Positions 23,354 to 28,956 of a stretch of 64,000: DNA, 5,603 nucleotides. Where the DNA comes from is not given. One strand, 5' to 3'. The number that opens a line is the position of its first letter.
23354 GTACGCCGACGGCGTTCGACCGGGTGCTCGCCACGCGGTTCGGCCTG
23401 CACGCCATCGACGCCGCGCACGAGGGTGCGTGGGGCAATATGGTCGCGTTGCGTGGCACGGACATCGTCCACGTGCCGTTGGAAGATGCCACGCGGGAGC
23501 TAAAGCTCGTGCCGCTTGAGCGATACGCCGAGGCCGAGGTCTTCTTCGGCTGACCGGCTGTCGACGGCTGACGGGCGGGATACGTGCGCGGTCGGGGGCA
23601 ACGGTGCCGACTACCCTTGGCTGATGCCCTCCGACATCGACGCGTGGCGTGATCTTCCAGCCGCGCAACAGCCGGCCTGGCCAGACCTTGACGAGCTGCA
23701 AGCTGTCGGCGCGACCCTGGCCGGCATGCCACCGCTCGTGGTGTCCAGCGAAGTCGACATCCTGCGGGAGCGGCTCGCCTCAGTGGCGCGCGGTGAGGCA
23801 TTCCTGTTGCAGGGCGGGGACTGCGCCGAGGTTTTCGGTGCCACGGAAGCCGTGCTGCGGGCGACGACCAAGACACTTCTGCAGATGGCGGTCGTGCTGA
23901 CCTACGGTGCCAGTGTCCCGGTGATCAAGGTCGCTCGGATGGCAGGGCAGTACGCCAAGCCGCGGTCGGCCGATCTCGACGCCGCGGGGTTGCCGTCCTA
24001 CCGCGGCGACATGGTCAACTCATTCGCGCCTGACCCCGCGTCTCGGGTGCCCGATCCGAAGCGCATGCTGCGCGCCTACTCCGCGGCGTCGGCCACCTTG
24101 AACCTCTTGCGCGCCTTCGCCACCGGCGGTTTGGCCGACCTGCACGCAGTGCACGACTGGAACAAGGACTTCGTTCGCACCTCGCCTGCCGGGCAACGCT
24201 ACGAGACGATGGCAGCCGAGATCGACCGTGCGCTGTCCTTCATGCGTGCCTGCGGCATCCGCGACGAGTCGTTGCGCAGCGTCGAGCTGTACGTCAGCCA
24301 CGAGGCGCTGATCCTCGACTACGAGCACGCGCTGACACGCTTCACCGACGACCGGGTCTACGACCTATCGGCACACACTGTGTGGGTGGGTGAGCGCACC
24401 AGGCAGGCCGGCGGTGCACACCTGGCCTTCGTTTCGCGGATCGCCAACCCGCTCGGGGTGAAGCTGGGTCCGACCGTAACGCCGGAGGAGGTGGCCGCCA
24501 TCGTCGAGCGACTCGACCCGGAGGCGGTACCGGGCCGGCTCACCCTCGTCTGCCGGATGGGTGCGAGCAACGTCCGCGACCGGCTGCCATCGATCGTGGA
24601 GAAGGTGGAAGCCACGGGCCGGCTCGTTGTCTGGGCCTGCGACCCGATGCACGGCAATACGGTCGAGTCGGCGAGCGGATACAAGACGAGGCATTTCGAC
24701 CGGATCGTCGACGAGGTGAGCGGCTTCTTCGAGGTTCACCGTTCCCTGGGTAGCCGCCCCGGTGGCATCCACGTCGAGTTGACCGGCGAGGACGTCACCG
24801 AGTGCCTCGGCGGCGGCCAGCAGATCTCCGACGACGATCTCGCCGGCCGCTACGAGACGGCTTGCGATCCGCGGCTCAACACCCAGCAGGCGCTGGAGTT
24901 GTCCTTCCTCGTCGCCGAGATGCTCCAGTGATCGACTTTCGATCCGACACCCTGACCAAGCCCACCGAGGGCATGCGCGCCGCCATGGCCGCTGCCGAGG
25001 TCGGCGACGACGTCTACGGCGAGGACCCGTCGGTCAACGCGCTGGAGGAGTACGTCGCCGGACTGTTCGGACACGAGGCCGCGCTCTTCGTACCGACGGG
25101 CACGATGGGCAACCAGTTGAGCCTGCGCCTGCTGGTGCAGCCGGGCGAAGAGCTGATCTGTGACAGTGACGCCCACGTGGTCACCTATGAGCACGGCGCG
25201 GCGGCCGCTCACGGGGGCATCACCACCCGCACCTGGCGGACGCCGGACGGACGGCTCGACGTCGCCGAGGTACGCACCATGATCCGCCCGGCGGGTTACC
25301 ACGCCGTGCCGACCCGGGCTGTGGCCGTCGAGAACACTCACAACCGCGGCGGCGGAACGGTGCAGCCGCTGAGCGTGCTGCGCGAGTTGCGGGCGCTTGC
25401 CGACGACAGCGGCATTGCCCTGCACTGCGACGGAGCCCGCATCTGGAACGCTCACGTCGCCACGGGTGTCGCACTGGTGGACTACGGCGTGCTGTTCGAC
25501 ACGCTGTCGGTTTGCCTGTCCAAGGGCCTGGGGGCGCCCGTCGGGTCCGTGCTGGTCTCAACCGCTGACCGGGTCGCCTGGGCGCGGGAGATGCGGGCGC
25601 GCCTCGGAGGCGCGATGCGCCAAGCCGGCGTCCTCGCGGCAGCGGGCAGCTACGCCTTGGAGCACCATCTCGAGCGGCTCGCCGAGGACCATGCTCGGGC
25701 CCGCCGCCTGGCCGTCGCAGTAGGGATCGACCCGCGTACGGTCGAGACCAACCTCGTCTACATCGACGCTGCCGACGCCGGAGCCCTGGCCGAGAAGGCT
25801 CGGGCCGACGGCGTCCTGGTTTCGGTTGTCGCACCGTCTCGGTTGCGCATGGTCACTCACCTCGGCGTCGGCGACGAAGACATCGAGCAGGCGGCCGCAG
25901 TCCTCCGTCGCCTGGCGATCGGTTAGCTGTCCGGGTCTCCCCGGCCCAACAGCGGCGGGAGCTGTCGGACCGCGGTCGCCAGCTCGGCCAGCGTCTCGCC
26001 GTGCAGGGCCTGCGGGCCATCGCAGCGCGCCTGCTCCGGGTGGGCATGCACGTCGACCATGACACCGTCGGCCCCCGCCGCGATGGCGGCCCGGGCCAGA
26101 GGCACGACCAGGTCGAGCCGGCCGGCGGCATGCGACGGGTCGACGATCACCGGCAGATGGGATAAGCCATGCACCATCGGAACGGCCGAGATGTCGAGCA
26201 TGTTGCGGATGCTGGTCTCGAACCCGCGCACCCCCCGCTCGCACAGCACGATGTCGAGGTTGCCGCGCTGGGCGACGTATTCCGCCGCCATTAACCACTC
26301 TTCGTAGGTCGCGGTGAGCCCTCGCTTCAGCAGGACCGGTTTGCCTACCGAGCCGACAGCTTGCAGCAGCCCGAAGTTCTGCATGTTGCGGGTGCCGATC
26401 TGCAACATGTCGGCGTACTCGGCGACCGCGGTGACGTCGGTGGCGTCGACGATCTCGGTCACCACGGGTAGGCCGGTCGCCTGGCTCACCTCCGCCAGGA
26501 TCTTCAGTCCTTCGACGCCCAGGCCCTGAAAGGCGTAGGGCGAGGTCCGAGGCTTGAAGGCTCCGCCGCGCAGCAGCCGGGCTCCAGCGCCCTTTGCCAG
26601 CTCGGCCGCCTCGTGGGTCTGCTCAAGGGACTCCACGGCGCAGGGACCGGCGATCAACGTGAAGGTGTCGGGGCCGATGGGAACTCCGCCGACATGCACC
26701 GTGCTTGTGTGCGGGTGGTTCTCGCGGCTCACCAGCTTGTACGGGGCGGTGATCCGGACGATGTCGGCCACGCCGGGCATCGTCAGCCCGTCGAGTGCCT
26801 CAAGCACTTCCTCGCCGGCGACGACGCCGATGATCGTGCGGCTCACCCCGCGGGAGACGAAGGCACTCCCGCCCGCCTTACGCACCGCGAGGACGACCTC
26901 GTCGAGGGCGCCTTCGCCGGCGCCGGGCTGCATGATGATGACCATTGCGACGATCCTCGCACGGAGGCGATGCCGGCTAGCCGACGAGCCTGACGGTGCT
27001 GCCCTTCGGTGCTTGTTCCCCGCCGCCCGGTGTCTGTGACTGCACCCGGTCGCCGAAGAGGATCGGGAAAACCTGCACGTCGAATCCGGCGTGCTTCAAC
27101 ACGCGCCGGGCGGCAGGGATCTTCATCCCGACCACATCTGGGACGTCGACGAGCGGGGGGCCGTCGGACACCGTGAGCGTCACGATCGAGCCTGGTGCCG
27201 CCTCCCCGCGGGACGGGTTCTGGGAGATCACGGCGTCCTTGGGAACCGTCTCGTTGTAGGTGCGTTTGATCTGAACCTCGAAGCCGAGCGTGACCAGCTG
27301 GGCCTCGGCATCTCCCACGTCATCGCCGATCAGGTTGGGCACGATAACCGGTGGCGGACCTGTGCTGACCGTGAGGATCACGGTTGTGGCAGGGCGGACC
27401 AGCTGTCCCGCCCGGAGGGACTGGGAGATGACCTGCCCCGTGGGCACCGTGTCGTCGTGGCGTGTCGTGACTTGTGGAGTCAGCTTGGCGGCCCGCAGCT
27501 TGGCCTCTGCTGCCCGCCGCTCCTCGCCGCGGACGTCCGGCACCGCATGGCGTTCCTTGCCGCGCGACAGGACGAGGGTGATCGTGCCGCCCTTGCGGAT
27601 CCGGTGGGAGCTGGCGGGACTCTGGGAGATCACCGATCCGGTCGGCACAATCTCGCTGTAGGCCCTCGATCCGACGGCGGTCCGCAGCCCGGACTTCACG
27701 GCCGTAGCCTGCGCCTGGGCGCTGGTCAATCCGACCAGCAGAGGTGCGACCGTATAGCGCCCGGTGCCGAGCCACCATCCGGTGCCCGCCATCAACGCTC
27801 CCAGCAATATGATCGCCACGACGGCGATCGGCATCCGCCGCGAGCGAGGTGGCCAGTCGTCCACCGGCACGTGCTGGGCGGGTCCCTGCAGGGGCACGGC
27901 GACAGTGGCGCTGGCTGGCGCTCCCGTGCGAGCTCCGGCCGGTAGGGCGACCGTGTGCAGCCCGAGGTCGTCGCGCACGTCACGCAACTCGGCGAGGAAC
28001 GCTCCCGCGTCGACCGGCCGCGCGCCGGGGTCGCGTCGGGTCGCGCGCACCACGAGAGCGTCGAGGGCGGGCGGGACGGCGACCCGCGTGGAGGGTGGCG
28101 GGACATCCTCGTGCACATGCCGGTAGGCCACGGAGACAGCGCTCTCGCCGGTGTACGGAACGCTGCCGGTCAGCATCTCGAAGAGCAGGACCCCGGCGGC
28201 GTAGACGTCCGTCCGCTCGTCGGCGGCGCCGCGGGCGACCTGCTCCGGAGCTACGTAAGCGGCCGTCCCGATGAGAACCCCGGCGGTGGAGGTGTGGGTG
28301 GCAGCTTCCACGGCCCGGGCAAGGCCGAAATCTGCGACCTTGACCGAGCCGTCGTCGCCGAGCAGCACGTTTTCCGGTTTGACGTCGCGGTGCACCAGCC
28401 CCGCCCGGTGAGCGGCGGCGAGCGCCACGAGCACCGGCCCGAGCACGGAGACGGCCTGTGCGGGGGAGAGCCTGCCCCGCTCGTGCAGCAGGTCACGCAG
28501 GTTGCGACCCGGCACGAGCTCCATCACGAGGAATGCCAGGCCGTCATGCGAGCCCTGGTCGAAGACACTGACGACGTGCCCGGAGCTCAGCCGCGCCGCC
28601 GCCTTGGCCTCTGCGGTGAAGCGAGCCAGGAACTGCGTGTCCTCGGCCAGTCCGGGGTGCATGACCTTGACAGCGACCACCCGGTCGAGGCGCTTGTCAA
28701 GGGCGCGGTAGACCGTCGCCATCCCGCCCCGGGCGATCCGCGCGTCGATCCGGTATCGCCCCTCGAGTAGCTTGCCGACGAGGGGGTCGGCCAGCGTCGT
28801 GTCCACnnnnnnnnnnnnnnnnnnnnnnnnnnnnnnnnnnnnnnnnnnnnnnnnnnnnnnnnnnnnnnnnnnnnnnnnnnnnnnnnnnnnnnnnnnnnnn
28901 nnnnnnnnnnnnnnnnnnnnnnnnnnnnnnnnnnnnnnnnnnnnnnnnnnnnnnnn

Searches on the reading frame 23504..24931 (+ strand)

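Call 50: search_protein_families(library=pfam, proteins=[window:23504-24931:+], max_evalue=0.00001)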
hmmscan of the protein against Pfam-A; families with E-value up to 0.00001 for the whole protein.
window:23504-24931:+ (475 aa): 1 family
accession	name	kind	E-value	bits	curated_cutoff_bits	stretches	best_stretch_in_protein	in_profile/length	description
PF01474.22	DAHP_synth_2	-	6.7e-193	641.5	27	1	45-471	3-438/438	Class-II DAHP synthetase family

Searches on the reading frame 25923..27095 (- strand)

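Call 50: search_protein_families(library=pfam, proteins=[window:25923-27095:-], max_evalue=0.00001)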
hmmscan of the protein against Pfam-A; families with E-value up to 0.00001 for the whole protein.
window:25923-27095:- (390 aa): 3 families
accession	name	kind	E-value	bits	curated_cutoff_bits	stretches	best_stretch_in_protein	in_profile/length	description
PF00793.26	DAHP_synth_1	-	1.2e-76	257.6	25.5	1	137-379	9-264/270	DAHP synthetase I family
PF18152.6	DAHP_snth_FXD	-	1.1e-12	48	27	1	51-116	1-66/67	DAHP synthase ferredoxin-like domain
PF03102.20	NeuB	-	6e-06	26.3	22.1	0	192-310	53-169/241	NeuB family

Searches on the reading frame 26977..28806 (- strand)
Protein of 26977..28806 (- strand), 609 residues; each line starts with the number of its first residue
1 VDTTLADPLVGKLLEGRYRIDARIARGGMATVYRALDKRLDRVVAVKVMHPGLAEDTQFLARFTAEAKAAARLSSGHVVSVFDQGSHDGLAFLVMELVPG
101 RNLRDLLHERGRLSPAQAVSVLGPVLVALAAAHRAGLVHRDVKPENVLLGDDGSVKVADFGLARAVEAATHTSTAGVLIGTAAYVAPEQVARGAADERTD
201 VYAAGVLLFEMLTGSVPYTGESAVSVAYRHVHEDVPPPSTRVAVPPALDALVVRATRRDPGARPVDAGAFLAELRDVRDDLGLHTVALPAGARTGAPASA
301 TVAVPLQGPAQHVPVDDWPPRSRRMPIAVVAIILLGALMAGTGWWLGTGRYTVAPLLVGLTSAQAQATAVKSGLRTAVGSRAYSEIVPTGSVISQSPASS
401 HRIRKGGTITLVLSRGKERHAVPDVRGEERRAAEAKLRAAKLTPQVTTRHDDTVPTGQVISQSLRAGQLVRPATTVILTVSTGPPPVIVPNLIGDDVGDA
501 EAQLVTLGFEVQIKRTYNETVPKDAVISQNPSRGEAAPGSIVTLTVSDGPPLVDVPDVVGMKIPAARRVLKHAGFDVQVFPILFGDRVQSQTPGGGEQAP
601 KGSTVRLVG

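Call 50: search_protein_families(library=pfam, proteins=[window:26977-28806:-], max_evalue=0.00001)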
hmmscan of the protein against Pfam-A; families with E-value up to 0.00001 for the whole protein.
window:26977-28806:- (609 aa): 5 families
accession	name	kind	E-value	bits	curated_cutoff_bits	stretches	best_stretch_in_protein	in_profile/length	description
PF03793.24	PASTA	-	3.5e-52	174.7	23.2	4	422-482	3-64/64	PASTA domain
PF00069.31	Pkinase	-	4.8e-44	151.2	31.7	1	18-233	1-212/263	Protein kinase domain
PF07714.23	PK_Tyr_Ser-Thr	-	6.4e-32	111.3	23.1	1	20-264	3-249/258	Protein tyrosine and serine/threonine kinase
PF03109.22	ABC1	-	7.3e-09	35.6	22.9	0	91-179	143-230/244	ABC1 atypical kinase-like domain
PF01636.29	APH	-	7.1e-07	29.7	23.2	0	26-135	7-110/239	Phosphotransferase enzyme family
